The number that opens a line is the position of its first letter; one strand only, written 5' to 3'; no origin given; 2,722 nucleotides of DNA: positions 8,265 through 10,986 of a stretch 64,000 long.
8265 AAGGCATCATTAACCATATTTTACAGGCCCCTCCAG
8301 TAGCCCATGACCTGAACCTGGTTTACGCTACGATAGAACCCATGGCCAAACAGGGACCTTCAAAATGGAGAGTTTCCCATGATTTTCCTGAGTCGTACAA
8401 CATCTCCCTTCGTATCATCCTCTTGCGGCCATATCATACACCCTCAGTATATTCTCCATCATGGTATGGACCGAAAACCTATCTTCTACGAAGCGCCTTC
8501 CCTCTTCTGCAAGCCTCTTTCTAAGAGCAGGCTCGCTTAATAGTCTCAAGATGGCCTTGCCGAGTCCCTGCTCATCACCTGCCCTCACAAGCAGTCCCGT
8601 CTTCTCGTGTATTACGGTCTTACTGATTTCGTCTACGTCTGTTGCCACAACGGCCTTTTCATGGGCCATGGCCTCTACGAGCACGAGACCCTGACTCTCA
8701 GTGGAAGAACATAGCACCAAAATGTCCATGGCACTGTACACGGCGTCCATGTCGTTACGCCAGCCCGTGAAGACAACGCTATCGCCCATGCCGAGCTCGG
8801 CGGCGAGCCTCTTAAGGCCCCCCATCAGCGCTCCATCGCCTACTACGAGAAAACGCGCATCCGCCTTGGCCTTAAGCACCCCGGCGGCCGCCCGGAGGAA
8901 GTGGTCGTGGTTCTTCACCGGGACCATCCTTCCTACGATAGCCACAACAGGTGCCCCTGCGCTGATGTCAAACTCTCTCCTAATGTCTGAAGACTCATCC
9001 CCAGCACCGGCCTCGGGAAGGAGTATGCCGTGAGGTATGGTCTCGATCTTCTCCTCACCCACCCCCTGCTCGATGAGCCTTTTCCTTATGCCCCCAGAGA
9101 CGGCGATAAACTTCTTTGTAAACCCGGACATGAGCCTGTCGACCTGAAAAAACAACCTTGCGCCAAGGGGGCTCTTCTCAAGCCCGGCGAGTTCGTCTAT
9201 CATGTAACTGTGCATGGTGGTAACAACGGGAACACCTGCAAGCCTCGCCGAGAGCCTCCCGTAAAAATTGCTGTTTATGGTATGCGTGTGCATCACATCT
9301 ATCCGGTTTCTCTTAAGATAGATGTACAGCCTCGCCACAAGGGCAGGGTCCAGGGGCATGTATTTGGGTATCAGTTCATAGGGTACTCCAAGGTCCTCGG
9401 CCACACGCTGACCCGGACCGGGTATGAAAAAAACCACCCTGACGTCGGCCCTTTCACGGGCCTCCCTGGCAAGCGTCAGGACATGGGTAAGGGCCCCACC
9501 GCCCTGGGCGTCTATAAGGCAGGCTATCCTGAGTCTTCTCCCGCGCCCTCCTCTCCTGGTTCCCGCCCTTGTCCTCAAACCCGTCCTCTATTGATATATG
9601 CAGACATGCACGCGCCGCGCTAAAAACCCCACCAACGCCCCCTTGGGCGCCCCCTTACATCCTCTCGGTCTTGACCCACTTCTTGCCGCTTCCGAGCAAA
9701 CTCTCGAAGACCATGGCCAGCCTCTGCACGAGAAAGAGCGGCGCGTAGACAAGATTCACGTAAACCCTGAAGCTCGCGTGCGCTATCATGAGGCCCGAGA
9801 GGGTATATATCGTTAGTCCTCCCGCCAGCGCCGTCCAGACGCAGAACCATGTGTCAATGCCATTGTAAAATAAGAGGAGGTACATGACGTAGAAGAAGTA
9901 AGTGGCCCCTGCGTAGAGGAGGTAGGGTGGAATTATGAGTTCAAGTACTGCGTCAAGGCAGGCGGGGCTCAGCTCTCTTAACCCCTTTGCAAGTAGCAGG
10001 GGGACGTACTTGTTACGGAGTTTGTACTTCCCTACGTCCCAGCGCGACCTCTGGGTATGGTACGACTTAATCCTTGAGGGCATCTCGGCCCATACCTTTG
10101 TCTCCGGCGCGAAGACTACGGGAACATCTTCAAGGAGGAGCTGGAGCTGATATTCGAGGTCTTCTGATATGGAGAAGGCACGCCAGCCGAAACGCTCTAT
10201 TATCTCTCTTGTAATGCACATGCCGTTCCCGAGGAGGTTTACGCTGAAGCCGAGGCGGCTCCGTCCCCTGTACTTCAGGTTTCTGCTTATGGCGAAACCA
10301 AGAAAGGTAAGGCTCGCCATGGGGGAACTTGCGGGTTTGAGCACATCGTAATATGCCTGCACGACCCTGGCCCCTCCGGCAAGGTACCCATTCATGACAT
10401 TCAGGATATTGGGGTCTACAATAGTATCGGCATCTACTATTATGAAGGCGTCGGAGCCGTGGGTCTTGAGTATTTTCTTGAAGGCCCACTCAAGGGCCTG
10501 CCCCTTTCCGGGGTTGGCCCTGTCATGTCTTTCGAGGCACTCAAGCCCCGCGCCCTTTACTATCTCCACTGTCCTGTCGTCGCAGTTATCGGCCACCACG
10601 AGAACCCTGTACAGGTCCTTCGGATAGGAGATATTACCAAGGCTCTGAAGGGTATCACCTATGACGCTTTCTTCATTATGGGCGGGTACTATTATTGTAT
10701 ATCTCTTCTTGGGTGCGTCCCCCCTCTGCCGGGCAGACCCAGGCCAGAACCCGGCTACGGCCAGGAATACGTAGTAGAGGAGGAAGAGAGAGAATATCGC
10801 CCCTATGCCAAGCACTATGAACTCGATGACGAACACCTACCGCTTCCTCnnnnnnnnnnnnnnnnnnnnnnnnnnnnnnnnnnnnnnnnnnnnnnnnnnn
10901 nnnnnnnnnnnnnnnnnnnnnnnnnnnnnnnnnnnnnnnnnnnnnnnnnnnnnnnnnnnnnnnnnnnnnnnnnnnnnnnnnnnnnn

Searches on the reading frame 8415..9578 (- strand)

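Call 33: search_protein_families(library=pfam, proteins=[window:8415-9578:-], max_evalue=0.0001)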
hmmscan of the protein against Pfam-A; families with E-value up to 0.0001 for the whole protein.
window:8415-9578:- (387 aa): 6 families
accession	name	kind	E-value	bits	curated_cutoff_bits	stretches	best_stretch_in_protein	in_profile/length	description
PF00534.26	Glycos_transf_1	-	1.3e-37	129.5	26.4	1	198-362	4-171/172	Glycosyl transferases group 1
PF13692.12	Glyco_trans_1_4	-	7.9e-36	123.9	27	1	210-348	2-141/142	Glycosyl transferases group 1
PF13439.12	Glyco_transf_4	-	1e-26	94.4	28.5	1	27-185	2-166/170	Glycosyltransferase Family 4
PF13579.12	Glyco_trans_4_4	-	4.4e-21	76.3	29.7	1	27-184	1-158/158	Glycosyl transferase 4-like domain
PF13477.12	Glyco_trans_4_2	-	4.7e-07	30.5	23.4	1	30-124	10-109/139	Glycosyl transferase 4-like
PF13524.12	Glyco_trans_1_2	-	4.4e-06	27.1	25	1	236-378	10-143/144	Glycosyl transferase-like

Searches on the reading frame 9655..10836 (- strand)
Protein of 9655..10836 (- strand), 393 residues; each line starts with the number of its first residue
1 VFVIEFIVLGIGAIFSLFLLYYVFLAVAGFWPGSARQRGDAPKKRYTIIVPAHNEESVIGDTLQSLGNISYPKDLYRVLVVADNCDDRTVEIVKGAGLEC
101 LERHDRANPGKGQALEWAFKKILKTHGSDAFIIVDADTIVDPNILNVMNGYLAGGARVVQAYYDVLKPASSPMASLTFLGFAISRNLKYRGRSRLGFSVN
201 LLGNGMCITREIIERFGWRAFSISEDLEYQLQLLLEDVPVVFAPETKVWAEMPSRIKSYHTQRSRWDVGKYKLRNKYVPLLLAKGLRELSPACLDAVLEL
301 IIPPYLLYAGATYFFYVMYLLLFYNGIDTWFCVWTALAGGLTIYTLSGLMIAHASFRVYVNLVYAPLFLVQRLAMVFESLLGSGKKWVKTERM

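Call 33: search_protein_families(library=pfam, proteins=[window:9655-10836:-], max_evalue=0.0001)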
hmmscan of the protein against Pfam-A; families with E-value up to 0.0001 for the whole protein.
window:9655-10836:- (393 aa): 3 families
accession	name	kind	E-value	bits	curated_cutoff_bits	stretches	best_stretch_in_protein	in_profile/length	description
PF13641.12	Glyco_tranf_2_3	-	3.8e-27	96.2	27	1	45-266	2-227/230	Glycosyltransferase like family 2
PF13632.12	Glyco_trans_2_3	-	8.7e-18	65.3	27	1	131-323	2-178/198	Glycosyl transferase family group 2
PF00535.33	Glycos_transf_2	-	1.3e-13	51.6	23.3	1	47-161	1-113/168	Glycosyl transferase family 2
